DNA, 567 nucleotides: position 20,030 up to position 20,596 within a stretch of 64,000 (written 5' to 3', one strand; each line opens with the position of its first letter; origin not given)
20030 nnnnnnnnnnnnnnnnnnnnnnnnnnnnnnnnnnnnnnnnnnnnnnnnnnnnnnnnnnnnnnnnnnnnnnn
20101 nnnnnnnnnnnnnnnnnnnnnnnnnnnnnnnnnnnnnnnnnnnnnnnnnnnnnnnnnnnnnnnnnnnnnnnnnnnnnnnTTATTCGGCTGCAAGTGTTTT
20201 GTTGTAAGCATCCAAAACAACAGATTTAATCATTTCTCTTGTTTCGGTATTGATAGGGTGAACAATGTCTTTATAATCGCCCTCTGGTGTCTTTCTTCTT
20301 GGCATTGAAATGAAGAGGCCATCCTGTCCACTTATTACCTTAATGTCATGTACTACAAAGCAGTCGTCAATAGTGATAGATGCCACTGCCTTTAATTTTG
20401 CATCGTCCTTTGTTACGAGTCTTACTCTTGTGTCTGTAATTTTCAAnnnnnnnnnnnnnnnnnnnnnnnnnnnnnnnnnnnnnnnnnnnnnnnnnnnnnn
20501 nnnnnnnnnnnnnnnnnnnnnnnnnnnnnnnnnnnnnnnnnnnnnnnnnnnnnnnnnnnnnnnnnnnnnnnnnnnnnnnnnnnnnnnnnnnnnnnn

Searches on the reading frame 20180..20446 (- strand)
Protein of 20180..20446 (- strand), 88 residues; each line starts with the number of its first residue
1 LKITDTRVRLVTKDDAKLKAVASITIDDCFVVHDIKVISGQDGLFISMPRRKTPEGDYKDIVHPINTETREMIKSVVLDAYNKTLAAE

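Call 17: find_encoding_contigs(protein=window:20180-20446:-, flank=10000, max_places=10)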
Protein window:20180-20446:- (88 aa): no gene with exactly this product is on record in the collection.
